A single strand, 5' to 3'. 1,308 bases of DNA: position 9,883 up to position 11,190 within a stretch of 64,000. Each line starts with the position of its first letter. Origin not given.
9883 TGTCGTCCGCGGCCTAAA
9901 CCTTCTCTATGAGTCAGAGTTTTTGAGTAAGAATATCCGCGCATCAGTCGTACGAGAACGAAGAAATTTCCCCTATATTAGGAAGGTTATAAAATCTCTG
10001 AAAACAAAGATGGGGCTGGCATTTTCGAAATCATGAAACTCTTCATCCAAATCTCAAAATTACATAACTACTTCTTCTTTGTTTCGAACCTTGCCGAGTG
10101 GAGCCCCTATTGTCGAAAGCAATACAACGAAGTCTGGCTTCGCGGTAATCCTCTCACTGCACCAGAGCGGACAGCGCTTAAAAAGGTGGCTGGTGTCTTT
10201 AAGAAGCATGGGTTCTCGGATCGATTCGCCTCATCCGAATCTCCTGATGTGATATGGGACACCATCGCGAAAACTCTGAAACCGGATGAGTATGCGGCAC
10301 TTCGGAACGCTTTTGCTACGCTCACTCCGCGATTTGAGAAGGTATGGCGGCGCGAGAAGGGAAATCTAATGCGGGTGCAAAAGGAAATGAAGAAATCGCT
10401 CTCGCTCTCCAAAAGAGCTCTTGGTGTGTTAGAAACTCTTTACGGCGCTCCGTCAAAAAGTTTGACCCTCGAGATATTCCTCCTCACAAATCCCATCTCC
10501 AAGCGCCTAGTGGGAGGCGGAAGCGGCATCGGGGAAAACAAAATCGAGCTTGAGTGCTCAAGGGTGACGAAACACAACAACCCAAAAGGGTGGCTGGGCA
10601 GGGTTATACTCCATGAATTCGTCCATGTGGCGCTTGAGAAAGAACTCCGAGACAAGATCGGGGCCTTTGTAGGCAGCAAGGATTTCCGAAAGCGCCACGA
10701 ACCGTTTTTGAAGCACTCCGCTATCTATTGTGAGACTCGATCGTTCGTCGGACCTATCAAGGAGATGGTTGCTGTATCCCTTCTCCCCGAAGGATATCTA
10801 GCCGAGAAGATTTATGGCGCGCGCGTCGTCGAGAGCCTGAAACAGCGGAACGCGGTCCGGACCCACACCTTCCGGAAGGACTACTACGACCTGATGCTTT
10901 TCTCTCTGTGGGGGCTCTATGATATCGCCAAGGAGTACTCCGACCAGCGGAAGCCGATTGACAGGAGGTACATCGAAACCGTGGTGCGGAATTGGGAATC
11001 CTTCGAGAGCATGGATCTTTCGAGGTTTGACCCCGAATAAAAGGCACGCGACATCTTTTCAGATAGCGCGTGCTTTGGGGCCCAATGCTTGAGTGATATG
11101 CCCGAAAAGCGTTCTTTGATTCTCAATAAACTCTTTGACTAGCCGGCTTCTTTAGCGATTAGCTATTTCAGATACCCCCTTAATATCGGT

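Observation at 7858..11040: Four consecutive, translationally coupled HExxH-protein genes of increasing length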

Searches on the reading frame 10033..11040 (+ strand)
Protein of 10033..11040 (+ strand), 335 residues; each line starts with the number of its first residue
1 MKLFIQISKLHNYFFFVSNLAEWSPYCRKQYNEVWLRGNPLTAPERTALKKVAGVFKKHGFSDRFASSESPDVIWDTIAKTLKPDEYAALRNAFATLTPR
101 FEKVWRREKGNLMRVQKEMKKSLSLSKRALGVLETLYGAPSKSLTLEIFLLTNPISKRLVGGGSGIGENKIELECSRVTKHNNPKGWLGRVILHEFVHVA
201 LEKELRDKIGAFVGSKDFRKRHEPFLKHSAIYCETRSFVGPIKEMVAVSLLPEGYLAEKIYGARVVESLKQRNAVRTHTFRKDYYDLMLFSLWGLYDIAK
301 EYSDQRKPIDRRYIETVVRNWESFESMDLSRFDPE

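Call 7: search_protein_families(library=pfam, proteins=[window:10033-11040:+], max_evalue=1)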
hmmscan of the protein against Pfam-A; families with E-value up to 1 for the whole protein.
window:10033-11040:+ (335 aa): 1 family
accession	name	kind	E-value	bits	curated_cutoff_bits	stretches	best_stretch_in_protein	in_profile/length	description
PF18858.6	LPD39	-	0.19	11.8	27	1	83-122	121-160/198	Large polyvalent protein associated domain 39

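Call 8: search_protein_families(library=ncbifam, proteins=[window:10033-11040:+], max_evalue=1)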
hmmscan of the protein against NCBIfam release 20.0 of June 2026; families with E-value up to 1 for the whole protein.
window:10033-11040:+ (335 aa): 1 family
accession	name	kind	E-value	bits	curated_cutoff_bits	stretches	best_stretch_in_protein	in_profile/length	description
NF008106.0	PRK10852.1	subfamily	0.11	11.4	308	1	79-136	25-80/338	thiosulfate ABC transporter substrate-binding protein CysP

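Call 12: find_homologous_proteins(query=window:10033-11040:+, max_evalue=0.001)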
Query window:10033-11040:+ (335 aa): 16 proteins with E <= 0.001 among 2338 candidates.
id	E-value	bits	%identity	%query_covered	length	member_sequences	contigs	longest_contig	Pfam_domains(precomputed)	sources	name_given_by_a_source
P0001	4.8e-225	764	100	100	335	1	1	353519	-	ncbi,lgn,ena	-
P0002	1.1e-101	358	48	99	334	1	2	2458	-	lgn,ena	-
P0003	1.5e-100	355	47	99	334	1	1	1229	-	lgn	-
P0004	2.5e-94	334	45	100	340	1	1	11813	-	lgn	-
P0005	9.5e-89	316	45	99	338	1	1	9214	-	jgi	-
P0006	1.4e-88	315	44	99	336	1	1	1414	-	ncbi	-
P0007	1.4e-88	315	44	99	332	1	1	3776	-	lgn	-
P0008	2.3e-88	315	45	99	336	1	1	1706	-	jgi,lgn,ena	-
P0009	1.0e-87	312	45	99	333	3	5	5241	-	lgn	-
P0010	7.2e-85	303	42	99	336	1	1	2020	-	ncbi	-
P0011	1.2e-84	302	42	98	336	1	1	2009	-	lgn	-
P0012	3.7e-84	301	42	99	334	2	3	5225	-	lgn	-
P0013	1.2e-83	299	42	99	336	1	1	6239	-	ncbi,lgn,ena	-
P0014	1.6e-82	295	47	100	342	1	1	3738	-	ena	-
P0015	3.4e-82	294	45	100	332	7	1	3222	-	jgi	-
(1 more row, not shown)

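Call 13: find_encoding_contigs(protein=P0004, flank=10000, max_places=3)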
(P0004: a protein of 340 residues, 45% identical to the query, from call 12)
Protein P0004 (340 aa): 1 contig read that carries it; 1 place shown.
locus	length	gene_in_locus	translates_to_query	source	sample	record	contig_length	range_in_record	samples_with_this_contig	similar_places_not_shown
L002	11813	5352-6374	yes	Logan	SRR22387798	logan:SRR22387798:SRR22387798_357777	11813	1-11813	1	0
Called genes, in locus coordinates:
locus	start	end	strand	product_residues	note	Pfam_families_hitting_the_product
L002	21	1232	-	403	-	PF00575:S1, PF23459:S1_RRP5 (faint), PF00575:S1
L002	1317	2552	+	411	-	PF07992:Pyr_redox_2, PF13738:Pyr_redox_3 (faint), PF00070:Pyr_redox, PF14759:Reductase_C, PF18267:Rubredoxin_C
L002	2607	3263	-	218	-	PF00160:Pro_isomerase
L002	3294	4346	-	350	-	PF04055:Radical_SAM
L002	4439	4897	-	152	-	-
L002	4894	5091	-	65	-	-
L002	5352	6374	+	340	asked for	-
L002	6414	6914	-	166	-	PF13186:SPASM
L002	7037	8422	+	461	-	PF00291:PALP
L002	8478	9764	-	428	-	PF13173:AAA_14, PF13635:DUF4143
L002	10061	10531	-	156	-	-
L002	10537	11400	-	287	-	PF02272:DHHA1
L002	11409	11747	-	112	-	-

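Call 14: find_encoding_contigs(protein=P0005, flank=10000, max_places=3)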
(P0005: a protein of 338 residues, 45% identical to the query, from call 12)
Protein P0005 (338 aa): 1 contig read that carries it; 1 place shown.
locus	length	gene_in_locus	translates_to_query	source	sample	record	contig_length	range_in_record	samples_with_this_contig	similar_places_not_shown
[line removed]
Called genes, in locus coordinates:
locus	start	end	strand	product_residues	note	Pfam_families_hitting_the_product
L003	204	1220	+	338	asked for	-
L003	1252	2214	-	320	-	PF04055:Radical_SAM, PF13186:SPASM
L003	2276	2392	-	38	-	-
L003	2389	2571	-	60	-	-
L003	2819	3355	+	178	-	PF01841:Transglut_core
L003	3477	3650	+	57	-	-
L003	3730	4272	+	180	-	PF01841:Transglut_core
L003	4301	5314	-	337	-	PF04055:Radical_SAM, PF13186:SPASM (weak)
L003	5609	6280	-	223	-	PF03783:CsgG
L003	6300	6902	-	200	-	PF12697:Abhydrolase_6 (weak), PF00561:Abhydrolase_1, PF07819:PGAP1 (weak)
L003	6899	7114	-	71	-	-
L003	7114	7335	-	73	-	-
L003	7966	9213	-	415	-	?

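Call 15: find_encoding_contigs(protein=P0013, flank=10000, max_places=3)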
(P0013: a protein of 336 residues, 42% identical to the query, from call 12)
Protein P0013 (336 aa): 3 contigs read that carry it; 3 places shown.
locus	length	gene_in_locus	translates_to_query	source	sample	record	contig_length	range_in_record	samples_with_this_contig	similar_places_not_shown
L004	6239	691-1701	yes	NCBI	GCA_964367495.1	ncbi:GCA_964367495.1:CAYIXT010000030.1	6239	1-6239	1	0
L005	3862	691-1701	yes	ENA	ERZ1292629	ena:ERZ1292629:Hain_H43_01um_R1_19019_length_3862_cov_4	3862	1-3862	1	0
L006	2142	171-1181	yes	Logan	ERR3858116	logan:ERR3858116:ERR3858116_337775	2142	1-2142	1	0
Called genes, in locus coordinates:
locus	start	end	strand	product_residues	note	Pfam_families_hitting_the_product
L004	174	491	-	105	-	-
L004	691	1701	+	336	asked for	-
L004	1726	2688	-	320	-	PF04055:Radical_SAM, PF13186:SPASM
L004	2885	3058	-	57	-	-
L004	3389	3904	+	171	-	-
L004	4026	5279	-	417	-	PF04055:Radical_SAM, PF13186:SPASM (weak)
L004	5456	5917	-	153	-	-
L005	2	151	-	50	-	?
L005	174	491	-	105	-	-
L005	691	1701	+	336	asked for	-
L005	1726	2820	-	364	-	PF13353:Fer4_12 (faint), PF04055:Radical_SAM, PF13186:SPASM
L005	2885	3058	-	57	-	-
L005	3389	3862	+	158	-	?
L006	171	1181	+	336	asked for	-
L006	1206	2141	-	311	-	?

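Call 24: search_solved_structures(query=A1, max_evalue=10)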
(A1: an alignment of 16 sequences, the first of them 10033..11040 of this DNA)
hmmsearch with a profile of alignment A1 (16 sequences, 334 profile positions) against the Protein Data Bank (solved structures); distinct sequences matched with E-value up to 10: 1.
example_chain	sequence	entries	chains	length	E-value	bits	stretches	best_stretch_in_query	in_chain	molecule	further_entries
7ue2_A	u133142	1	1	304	1.7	10.9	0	294-322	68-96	RPB_PLP3_R6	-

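Call 31: predict_structure(alignment_id=A1)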
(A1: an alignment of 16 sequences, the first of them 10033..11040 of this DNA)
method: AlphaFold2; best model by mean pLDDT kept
length: 335 residues; sequences in the alignment: 16
mean_pLDDT: 90.0   pTM: 0.86
mean pLDDT of the five models: 90.0, 89.4, 88.6, 87.2, 83.7
residues with pLDDT >= 90: 208; 70-90: 113; 50-70: 14; < 50: 0
segments of 3 or more residues with pLDDT < 50: none
pLDDT, mean of each block of 10 residues (from residue 1): 89 92 67 84 95 87 88 95 95 97 94 91 77 88 81 82 81 88 88 90 93 98 97 96 97 94 90 87 94 96 96 98 93 79
secondary structure, 60 per line:
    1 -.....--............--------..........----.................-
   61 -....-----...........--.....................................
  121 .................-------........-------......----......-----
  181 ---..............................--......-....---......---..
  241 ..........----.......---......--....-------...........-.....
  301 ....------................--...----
elements in order: E2-6 H9-20 H29-38 H43-59 H62-65 H71-81 H84-137 E145-152 E160-165 E170-175 H184-213 H216-221 H223-226 H230-235 H239-250 H255-261 H265-270 H273-276 H284-294 H296-304 H311-326

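Call 36: fold_search(model_id=the predicted structure, library=pdb)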
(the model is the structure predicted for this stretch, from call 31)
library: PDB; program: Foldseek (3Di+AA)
matches with E <= 10: 75; with E <= 0.001: 0
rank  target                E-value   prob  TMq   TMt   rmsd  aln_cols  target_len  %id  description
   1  8cgw_A                5.6e-01  0.10  0.17  0.08  17.3       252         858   12  Insulin-regulated aminopeptidase (IRAP) in complex with an allosteric benzopyran-based inhibitor (released 2024-01-31)
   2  8t6h                  9.6e-01  0.08  0.17  0.09  15.0       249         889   15  X-ray crystal structure of PfA-M1(E319A) (released 2024-06-26)
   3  8t7p                  1.3e+00  0.11  0.22  0.11  13.8       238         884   13  X-ray crystal structure of PfA-M1(M462S) (released 2024-06-26)
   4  4r5t                  1.6e+00  0.11  0.21  0.10  14.3       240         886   13  Structure of the m1 alanylaminopeptidase from malaria complexed with a hydroxamic acid-based inhibitor (released 2014-10-29)
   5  8t83                  1.7e+00  0.10  0.20  0.10  14.7       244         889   14  X-ray crystal structure of PfA-M1(M462K) (released 2024-06-26)
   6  5cu5_B                1.8e+00  0.08  0.20  0.10  13.5       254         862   11  Crystal structure of ERAP2 without catalytic Zn(II) atom (released 2015-09-23)
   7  7nup_A                1.8e+00  0.06  0.18  0.08  17.0       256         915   13  Endoplasmic reticulum aminopeptidase 2 complexed with a mixed hydroxamic and sulfonyl ligand (released 2022-06-22)
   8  6ea4_B                2.0e+00  0.10  0.21  0.10  16.0       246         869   13  ERAP2 bound to Aryl Sulfonamide Uncompetitive Inhibitor (released 2019-12-18)
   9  5cu5_A                2.0e+00  0.08  0.20  0.09  16.5       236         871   13  Crystal structure of ERAP2 without catalytic Zn(II) atom (released 2015-09-23)
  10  4z7i_A                2.2e+00  0.05  0.17  0.09  16.9       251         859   10  Crystal structure of insulin regulated aminopeptidase in complex with ligand (released 2015-08-26)
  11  6mgq_A                2.4e+00  0.08  0.20  0.10  15.5       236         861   10  ERAP1 in the open conformation bound to 10mer phosphinic inhibitor DG014 (released 2019-12-18)
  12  4r5x                  2.4e+00  0.08  0.20  0.10  14.5       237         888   14  Structure of the m1 alanylaminopeptidase from malaria complexed with a hydroxamic acid-based inhibitor (released 2014-10-29)
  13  8ez2                  2.5e+00  0.07  0.18  0.08  16.2       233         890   14  Plasmodium falciparum M1 in complex with inhibitor 15ag (released 2023-01-18)
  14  9if4_F                2.5e+00  0.04  0.11  0.10  14.6       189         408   11  Structure of the Mycobacterium Tuberculosis ClpC1P1P2 complex bound to the activator Bz-Leu-Leu (released 2025-08-27)
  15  5y1x                  2.9e+00  0.07  0.19  0.09  14.8       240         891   14  Crystal structure of Plasmodium falciparum aminopeptidase N in complex with actinonin (released 2018-08-01)
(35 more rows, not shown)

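Call 48: search_protein_families(library=pfam, alignment_id=A1, max_evalue=0.1)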
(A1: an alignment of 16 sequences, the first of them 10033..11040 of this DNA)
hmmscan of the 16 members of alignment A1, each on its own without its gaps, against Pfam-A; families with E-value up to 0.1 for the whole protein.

A. member 1, window:10033-11040:+ (335 aa): 0 families

B. families by the number of members that match (of 16 scanned): 10 families
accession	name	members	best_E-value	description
PF10263.15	SprT-like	12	4.4e-05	SprT-like family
PF10026.15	DUF2268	4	0.039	Predicted Zn-dependent protease (DUF2268)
PF22662.2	Csa3_N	2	0.016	Csa3 CRISPR-associated Rossmann-like domain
PF00687.26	Ribosomal_L1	1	0.014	Ribosomal protein L1p/L10e family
PF12472.13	DUF3693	1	0.015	Phage related protein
PF00874.25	PRD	1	0.02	PRD domain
PF01283.25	Ribosomal_S26e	1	0.052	Ribosomal protein S26e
PF20142.4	Scaffold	1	0.053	Scaffold domain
PF22879.1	AIPR_N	1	0.075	Abortive infection phage resistance protein N-terminal domain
PF04450.18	BSP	1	0.091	Peptidase of plants and bacteria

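Call 55: search_protein_families(library=ncbifam, proteins=[L003:1252-2214:-, L004:1726-2688:-], max_evalue=0.00001)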
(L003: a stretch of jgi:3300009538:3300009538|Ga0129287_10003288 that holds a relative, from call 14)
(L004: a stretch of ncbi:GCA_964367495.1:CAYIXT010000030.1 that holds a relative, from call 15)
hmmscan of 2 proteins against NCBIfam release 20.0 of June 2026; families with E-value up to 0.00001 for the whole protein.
L003:1252-2214:- (320 aa): 47 families (the best 25 are shown)
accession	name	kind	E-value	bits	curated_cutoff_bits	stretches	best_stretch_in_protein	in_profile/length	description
TIGR03942.1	sulfatase_rSAM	equivalog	5.3e-82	275.8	349.45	1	1-319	34-362/363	anaerobic sulfatase maturase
NF041298.1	rSAM_mat_DynA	equivalog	3.4e-63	213.8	450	1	18-316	50-355/356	dynobactin maturation radical SAM/SPASM protein DynA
NF010321.0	PRK13758.1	equivalog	2.1e-58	198.3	441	1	1-319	39-367/370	anaerobic sulfatase-maturase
NF010308.0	PRK13745.1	equivalog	9.7e-53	179.6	484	2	3-155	50-202/412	anaerobic sulfatase-maturation protein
TIGR04261.1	rSAM_GlyRichRpt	subfamily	7.9e-49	166.6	310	1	7-304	31-350/363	cyclophane-forming radical SAM/SPASM peptide maturase GrrM/OscB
NF041300.1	rSAM_mat_DarW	exception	2.2e-44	151.9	650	1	19-318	88-402/415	radical SAM/SPASM peptide maturase DarW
NF041718.1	rSAM_phane_AMC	equivalog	2.4e-41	142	425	1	18-153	52-185/362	cyclophane-forming radical SAM peptide maturase AmcB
NF038005.1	rSAM_mat_DarE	equivalog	4.5e-40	137.7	650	1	20-311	122-429/432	darobactin maturation radical SAM/SPASM protein DarE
TIGR04083.1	rSAM_pep_methan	hypoth_equivalog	1.1e-35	123.3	300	1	19-318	45-347/376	TIGR04083 family peptide-modifying radical SAM enzyme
NF047865.1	rSAM_PapB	equivalog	2.9e-35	122.1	340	1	13-285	45-318/330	PapB family radical SAM/SPASM ranthipeptide maturase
NF041707.1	rSAM_YhhB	equivalog_domain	4.1e-34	118.1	445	1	12-316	50-367/369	cyclophane-forming radical SAM/SPASM peptide maturase YhhB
TIGR03978.1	rSAM_paired_1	equivalog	2.4e-29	102.4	370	2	1-155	114-269/466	His-Xaa-Ser system radical SAM maturase HxsB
TIGR04496.1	rSAM_XyeB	equivalog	3.5e-28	98.4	450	1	20-302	61-357/385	cyclophane-forming radical SAM/SPASM peptide maturase XyeB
TIGR04064.1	rSAM_nif11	equivalog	9.3e-26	90.5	518.7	2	19-118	128-227/459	nif11-like peptide radical SAM maturase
TIGR03906.1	quino_hemo_SAM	equivalog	9.9e-26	90.4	453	1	23-288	149-419/467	quinohemoprotein amine dehydrogenase maturation protein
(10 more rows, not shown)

L004:1726-2688:- (320 aa): 51 families (the best 25 are shown)
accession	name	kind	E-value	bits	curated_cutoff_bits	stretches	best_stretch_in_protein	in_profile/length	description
TIGR03942.1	sulfatase_rSAM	equivalog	5e-84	282.5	349.45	1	1-318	34-361/363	anaerobic sulfatase maturase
NF041298.1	rSAM_mat_DynA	equivalog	4.2e-69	233.2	450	1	19-314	51-353/356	dynobactin maturation radical SAM/SPASM protein DynA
NF010321.0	PRK13758.1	equivalog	4.3e-65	220.3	441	1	1-310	39-358/370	anaerobic sulfatase-maturase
NF010308.0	PRK13745.1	equivalog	3.5e-53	181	484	2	11-155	54-202/412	anaerobic sulfatase-maturation protein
NF041300.1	rSAM_mat_DarW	exception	1e-48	166.2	650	1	21-314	90-398/415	radical SAM/SPASM peptide maturase DarW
TIGR04261.1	rSAM_GlyRichRpt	subfamily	2.3e-43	148.6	310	1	7-300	31-346/363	cyclophane-forming radical SAM/SPASM peptide maturase GrrM/OscB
NF038005.1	rSAM_mat_DarE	equivalog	5.9e-41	140.6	650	1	21-312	123-430/432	darobactin maturation radical SAM/SPASM protein DarE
NF041718.1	rSAM_phane_AMC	equivalog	1.1e-40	139.7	425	1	19-151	53-183/362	cyclophane-forming radical SAM peptide maturase AmcB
TIGR04083.1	rSAM_pep_methan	hypoth_equivalog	8e-39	133.6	300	1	4-314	30-343/376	TIGR04083 family peptide-modifying radical SAM enzyme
NF041707.1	rSAM_YhhB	equivalog_domain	4.9e-36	124.4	445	1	16-315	54-366/369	cyclophane-forming radical SAM/SPASM peptide maturase YhhB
NF047865.1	rSAM_PapB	equivalog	4.1e-32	111.7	340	1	19-285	53-318/330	PapB family radical SAM/SPASM ranthipeptide maturase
TIGR04496.1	rSAM_XyeB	equivalog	2.1e-27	95.8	450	1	20-287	61-341/385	cyclophane-forming radical SAM/SPASM peptide maturase XyeB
TIGR04269.1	SAM_SPASM_FxsB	subfamily_domain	3.2e-27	95.5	370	1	23-311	62-362/363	FxsB family cyclophane-forming radical SAM/SPASM peptide maturase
TIGR04163.1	rSAM_cobopep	equivalog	2.3e-25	89.2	375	1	23-294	122-400/428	peptide-modifying radical SAM enzyme CbpB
TIGR03978.1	rSAM_paired_1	equivalog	2.5e-25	89.2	370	1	1-314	114-451/466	His-Xaa-Ser system radical SAM maturase HxsB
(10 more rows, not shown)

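Call 90: search_protein_families(library=padloc, proteins=[window:10033-11040:+], max_evalue=0.05)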
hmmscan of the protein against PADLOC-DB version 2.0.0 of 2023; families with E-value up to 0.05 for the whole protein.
window:10033-11040:+ (335 aa): 0 families

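Call 91: search_protein_families(library=phrogs, proteins=[window:10033-11040:+], max_evalue=0.05)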
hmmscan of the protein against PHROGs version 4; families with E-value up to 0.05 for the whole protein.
window:10033-11040:+ (335 aa): 0 families

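Call 96: find_related_loci(query=A1, collection=metagenome_contigs, flank=4000)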
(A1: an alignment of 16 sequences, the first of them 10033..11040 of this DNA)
Query A1 (335 aa) in metagenome_contigs; peptide patterns used: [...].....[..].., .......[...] (x = any residue, [..] = any of these).
600 stretches matched a pattern (row limit reached: there are more); 30 encode a relative of the query (tblastn E <= 1e-3); 30 distinct loci.
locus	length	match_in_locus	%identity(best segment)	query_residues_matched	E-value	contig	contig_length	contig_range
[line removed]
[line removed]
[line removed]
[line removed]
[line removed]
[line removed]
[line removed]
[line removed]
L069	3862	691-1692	42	1-332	5e-82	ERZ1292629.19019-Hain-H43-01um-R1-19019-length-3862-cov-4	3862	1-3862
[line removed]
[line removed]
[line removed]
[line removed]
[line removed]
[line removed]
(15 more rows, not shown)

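Call 108: search_protein_families(library=ncbifam, alignment_id=A7, max_evalue=1)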
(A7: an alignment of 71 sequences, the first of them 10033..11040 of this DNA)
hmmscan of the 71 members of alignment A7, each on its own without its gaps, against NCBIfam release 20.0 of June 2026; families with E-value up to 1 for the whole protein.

A. member 1, window:10033-11040:+ (335 aa): 1 family
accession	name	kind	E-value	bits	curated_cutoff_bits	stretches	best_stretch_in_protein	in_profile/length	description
NF008106.0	PRK10852.1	subfamily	0.11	11.4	308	1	79-136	25-80/338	thiosulfate ABC transporter substrate-binding protein CysP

B. families by the number of members that match (of 71 scanned): 32 families (the first 25 are shown)
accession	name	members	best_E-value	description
NF033876.2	flagella_HExxH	14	8.7e-08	flagellinolysin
NF003339.0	PRK04351.1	5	0.017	SprT family protein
TIGR01767.2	MTRK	3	0.017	S-methyl-5-thioribose kinase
NF007341.0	PRK09834.1-3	2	0.11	DNA-binding transcriptional regulator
TIGR03323.1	alt_F1F0_F1_gam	1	0.002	alternate F1F0 ATPase, F1 subunit gamma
TIGR04549.1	LP_HExxH_w_tonB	1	0.0027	substrate import-associated zinc metallohydrolase lipoprotein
TIGR00655.1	PurU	1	0.0032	formyltetrahydrofolate deformylase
NF002578.0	PRK02230.1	1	0.0041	inorganic pyrophosphatase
TIGR02411.1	leuko_A4_hydro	1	0.0069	leukotriene-A(4) hydrolase/aminopeptidase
NF002925.0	PRK03564.1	1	0.0081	formate dehydrogenase accessory protein FdhE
NF040707.3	Siroheme_Dcarb_AhbB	1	0.017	siroheme decarboxylase subunit beta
TIGR00125.1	cyt_tran_rel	1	0.025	adenylyltransferase/cytidyltransferase family protein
NF002706.0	PRK02507.1-5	1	0.028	proton extrusion protein PcxA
TIGR02412.1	pepN_strep_liv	1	0.031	aminopeptidase N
NF006116.0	PRK08264.1-2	1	0.04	SDR family oxidoreductase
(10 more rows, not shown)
